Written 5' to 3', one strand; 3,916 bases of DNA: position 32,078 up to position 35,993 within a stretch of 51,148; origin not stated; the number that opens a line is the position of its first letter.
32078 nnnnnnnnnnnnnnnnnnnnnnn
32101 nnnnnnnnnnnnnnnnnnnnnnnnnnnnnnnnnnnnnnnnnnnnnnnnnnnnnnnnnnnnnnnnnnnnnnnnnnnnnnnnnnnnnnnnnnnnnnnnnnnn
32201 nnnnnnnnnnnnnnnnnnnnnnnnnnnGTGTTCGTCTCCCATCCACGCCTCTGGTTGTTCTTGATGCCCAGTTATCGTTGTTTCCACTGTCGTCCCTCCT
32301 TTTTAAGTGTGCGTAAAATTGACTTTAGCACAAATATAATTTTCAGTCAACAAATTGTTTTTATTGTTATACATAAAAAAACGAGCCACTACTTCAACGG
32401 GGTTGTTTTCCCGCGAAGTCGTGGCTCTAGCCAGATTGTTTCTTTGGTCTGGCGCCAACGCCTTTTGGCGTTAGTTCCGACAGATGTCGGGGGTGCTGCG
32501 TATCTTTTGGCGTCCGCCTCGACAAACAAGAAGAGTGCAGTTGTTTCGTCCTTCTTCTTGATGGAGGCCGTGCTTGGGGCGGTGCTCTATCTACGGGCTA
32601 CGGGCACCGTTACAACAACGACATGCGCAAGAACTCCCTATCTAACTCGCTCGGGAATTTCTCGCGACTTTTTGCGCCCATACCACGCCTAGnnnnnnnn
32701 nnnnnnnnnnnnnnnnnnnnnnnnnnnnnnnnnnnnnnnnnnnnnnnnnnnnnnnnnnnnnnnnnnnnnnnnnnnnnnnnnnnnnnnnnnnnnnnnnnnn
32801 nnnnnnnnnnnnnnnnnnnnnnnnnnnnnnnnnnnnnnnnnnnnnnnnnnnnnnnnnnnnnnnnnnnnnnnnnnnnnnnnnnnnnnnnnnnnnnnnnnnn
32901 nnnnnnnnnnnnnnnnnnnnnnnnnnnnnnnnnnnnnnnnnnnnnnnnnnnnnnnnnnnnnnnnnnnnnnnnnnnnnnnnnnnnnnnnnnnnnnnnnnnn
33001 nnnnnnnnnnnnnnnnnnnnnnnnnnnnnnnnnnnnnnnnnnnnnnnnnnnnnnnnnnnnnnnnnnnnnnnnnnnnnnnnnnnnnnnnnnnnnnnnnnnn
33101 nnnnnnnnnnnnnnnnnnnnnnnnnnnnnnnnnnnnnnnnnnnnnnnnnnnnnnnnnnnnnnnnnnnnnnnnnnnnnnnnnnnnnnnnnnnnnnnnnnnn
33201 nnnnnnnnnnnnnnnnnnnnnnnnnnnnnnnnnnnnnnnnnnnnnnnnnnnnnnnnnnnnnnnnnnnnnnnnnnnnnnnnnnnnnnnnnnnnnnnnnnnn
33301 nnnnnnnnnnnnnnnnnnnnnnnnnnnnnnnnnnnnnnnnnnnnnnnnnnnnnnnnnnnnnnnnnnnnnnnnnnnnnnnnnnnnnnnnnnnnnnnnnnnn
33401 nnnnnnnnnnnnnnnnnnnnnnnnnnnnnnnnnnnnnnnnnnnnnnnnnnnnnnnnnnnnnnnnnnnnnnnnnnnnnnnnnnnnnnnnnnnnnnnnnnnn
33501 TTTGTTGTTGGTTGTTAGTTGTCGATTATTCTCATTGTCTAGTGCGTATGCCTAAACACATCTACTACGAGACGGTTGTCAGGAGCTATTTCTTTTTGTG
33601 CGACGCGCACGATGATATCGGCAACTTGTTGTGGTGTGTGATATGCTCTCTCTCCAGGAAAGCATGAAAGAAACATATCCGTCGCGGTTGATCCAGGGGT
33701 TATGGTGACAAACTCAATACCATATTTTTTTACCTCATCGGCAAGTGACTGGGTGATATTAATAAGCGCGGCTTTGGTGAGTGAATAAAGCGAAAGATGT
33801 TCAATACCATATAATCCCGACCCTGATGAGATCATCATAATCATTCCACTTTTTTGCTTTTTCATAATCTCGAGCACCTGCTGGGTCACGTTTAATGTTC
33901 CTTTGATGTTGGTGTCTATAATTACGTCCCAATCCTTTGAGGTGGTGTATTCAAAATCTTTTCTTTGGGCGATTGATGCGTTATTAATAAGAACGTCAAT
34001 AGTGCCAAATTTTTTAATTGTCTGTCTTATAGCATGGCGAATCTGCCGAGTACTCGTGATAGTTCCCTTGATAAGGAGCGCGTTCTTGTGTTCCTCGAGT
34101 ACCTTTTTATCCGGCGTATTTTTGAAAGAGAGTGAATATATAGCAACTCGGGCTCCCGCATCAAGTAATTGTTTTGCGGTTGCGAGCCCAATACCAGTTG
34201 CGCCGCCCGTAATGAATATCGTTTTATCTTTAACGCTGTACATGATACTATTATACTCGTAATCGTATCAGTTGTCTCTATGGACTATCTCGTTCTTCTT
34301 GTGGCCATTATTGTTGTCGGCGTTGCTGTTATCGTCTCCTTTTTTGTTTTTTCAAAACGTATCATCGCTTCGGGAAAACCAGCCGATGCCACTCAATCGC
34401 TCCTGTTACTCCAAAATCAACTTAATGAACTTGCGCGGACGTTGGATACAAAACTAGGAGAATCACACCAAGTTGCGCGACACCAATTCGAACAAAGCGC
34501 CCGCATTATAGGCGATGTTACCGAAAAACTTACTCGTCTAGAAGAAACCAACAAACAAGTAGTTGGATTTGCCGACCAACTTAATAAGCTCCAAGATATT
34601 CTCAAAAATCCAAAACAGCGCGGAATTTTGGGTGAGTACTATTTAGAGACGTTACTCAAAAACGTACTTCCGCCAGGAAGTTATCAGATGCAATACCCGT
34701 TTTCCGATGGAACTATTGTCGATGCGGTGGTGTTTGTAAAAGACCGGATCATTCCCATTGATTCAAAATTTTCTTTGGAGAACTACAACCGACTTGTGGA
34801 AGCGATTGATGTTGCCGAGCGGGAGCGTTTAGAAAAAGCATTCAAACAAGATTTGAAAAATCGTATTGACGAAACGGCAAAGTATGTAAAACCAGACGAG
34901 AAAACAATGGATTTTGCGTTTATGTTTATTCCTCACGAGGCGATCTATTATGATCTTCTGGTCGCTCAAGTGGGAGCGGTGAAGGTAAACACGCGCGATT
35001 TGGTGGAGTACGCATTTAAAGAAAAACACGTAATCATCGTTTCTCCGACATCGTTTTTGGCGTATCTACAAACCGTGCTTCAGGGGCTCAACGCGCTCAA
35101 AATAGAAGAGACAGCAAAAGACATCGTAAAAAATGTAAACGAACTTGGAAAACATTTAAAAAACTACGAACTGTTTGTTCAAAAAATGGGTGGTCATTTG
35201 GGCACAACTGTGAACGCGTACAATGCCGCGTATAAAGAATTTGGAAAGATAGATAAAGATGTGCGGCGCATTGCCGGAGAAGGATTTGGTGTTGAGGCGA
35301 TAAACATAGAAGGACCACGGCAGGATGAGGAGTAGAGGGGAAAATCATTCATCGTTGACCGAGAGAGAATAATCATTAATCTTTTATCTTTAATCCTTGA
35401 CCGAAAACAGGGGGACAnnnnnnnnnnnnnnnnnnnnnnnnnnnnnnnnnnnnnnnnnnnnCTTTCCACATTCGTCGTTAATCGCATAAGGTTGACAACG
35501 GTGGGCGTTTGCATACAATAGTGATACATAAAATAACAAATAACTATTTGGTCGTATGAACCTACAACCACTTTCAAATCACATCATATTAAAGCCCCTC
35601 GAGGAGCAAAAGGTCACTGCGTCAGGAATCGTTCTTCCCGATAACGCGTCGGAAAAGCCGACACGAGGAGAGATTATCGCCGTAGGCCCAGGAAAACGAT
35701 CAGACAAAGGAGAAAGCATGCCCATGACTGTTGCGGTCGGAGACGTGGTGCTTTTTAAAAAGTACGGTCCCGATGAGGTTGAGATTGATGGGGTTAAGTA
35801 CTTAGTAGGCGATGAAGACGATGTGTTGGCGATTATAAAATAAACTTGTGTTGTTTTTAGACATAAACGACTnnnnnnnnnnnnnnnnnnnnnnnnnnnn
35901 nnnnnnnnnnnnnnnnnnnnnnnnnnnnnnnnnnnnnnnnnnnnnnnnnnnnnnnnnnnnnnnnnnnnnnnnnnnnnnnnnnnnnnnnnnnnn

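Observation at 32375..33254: About 880-nt promoter-to-terminator GC-rich unit with no ORF: candidate giant structured RNA of unknown class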

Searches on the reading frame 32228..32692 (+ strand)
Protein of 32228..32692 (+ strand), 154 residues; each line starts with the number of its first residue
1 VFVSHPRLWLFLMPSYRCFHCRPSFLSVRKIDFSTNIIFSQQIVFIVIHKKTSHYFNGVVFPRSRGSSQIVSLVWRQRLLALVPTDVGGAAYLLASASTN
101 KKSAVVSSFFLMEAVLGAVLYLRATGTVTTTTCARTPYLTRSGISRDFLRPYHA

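Call 8: search_protein_families(library=pfam, proteins=[window:32228-32692:+], max_evalue=0.01)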
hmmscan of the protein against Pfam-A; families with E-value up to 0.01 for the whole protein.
window:32228-32692:+ (154 aa): 0 families

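Call 42: search_protein_families(library=pfam, proteins=[window:32300-32689:+], max_evalue=1)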
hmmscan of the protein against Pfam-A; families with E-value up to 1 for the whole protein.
seq(130 aa): 1 family
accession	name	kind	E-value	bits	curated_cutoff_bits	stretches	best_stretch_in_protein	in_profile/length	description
PF23927.1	DUF7265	-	0.15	12.7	24.6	1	15-42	12-38/109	Domain of unknown function (DUF7265)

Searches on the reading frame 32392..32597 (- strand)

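Call 42: search_protein_families(library=pfam, proteins=[window:32392-32586:-, window:32430-32597:-], max_evalue=1)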
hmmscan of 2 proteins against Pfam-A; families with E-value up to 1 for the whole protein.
seq(65 aa): 1 family
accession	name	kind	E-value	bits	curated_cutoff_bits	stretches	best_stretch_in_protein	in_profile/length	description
PF14096.11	DUF4274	-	0.22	11.9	27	1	12-41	31-60/76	Domain of unknown function (DUF4274)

seq(56 aa): 0 families

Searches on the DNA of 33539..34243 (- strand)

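Call 26: search_rna_families(source=L084, start=4500, end=5200, threshold=evalue, max_evalue=10, show_alignments=2)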
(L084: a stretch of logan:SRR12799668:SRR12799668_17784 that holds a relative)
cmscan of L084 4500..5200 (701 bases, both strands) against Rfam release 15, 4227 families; matches with E-value up to 10: 2.
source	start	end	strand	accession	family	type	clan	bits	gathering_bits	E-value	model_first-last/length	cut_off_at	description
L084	4853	4940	-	RF00499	Parecho_CRE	Cis-reg;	-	15.6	55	2.3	1-116/116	no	Human parechovirus 1 (HPeV1) cis regulatory element (CRE)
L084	4760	4777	-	RF00126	ryfA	Gene; sRNA;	-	10.1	80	5.5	155-172/296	no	ryfA RNA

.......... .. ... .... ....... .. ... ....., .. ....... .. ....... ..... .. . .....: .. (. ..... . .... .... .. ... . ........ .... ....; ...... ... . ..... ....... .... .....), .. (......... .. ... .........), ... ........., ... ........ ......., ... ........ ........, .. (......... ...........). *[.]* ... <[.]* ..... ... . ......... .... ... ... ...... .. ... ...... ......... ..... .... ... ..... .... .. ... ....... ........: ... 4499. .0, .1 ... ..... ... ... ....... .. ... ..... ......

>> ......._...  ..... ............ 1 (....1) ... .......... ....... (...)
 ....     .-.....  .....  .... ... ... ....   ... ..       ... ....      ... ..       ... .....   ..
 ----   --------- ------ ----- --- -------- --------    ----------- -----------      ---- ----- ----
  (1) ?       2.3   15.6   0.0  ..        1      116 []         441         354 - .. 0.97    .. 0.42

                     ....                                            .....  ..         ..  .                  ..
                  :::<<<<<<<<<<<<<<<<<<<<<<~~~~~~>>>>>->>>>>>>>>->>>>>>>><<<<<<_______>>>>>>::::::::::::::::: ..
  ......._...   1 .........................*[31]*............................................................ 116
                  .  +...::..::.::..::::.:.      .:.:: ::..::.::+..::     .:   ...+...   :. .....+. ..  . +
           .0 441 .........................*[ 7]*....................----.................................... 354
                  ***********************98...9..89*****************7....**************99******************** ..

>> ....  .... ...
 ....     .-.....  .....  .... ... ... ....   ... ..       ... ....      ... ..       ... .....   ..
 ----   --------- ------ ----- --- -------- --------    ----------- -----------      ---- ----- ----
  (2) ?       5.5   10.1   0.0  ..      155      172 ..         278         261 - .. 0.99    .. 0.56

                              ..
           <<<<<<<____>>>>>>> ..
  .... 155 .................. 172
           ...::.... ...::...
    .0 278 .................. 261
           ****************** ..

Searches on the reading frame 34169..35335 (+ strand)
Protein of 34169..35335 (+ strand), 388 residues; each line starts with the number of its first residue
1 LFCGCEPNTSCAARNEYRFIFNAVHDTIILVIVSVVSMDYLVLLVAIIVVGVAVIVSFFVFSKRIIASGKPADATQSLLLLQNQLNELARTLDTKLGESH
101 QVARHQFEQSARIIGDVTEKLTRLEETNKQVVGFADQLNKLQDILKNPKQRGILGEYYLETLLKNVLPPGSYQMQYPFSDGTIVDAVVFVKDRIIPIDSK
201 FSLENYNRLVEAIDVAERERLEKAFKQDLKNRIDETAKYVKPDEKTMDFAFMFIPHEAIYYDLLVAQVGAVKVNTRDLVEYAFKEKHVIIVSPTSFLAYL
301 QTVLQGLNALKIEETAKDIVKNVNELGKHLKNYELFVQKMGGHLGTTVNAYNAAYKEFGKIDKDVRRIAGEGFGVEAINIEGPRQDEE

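Call 8: search_protein_families(library=pfam, proteins=[window:34169-35335:+], max_evalue=0.01)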
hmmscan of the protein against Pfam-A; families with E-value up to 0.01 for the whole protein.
window:34169-35335:+ (388 aa): 1 family
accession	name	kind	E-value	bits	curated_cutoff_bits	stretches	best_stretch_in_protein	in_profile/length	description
PF02646.22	RmuC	-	2.4e-54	184.9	26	1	84-368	2-281/291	RmuC family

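Call 13: find_related_loci(query=window:34169-35335:+, collection=genome_contigs, flank=10000)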
Query window:34169-35335:+ (388 aa) in genome_contigs; peptide patterns used: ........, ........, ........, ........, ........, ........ (x = any residue, [..] = any of these).
600 stretches matched a pattern (row limit reached: there are more); 579 encode a relative of the query (tblastn E <= 1e-3); the best 80 are kept; 80 distinct loci.
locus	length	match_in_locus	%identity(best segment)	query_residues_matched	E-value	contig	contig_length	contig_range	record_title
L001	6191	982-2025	73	35-388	8e-173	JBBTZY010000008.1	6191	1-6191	MAG: Patescibacteria group bacterium isolate H52-bin160_1 H52_bin160_1_000000000008, whole genome shotgun sequence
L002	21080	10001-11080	71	32-388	3e-164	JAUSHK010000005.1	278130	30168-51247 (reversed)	MAG: Candidatus Jorgensenbacteria bacterium isolate E14_metabat.bin.188 E14_k141_184544, whole genome shotgun sequence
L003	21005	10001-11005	72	43-383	2e-161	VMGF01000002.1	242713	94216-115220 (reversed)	MAG: Parcubacteria group bacterium Gr01-1014_3 G01um10143_scaffold_5, whole genome shotgun sequence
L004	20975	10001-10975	75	63-388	6e-161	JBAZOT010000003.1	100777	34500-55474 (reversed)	MAG: Patescibacteria group bacterium isolate SO_2017_SWC_12 scaffold_241_c1_LP-4_2017, whole genome shotgun sequence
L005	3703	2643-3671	70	41-388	2e-167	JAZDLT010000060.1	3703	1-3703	MAG: Candidatus Liptonbacteria bacterium isolate MEGAHIT-group-0.617 k141_3982473, whole genome shotgun sequence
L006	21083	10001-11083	68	27-387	2e-160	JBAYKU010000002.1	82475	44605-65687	MAG: Candidatus Paceibacterota bacterium isolate SO_2016_GW1_87 scaffold00672_OW334_2016, whole genome shotgun sequence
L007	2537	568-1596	69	45-388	8e-170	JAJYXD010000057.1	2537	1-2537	MAG: bacterium isolate FK3.bin18 NODE_73226_length_2537_cov_0.997510, whole genome shotgun sequence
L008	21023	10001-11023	70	37-383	2e-158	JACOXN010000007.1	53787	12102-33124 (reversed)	MAG: Candidatus Giovannonibacteria bacterium isolate NC_groundwater_154_Ag_S-0.1um_46_13 S4_GD2017_2_S1_scaffold_301, wh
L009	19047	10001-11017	69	42-383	3e-158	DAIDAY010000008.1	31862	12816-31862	MAG TPA_asm: bacterium isolate clean1852 NODE_8_length_31862_cov_7.628423, whole genome shotgun sequence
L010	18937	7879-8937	68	40-388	2e-157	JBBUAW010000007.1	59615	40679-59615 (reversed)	MAG: Patescibacteria group bacterium isolate H43-bin015_1 H43_bin015_1_000000000007, whole genome shotgun sequence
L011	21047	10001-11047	68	40-383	4e-157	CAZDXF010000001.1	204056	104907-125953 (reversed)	MAG TPA_asm: uncultured Candidatus Saccharibacteria bacterium isolate SRP329715_co1_365 genome assembly, contig: NODE_38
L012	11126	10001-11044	70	36-388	1e-156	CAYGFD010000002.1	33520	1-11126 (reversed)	MAG TPA_asm: uncultured Gammaproteobacteria bacterium isolate ERP113451_co1_458 genome assembly, contig: NODE_1441_lengt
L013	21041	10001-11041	69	47-387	2e-154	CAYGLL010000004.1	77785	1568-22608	MAG TPA_asm: uncultured Candidatus Saccharibacteria bacterium isolate ERP113451_co5_314 genome assembly, contig: NODE_57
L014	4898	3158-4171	67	42-387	4e-156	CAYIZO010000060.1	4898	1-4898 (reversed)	MAG TPA_asm: uncultured Candidatus Saccharibacteria bacterium isolate ERP119705_co9_298 genome assembly, contig: NODE_30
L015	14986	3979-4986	69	44-383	1e-152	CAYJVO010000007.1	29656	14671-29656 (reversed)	MAG TPA_asm: uncultured Candidatus Saccharibacteria bacterium isolate ERP125453_co1_472 genome assembly, contig: NODE_13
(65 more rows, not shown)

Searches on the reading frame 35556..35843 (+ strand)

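Call 8: search_protein_families(library=pfam, proteins=[window:35556-35843:+], max_evalue=0.01)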
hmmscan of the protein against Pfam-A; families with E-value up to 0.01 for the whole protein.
window:35556-35843:+ (95 aa): 1 family
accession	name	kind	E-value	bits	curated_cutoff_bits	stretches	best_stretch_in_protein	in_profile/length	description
PF00166.26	Cpn10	-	1.5e-29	102.3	21.1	1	2-94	1-93/93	Chaperonin 10 Kd subunit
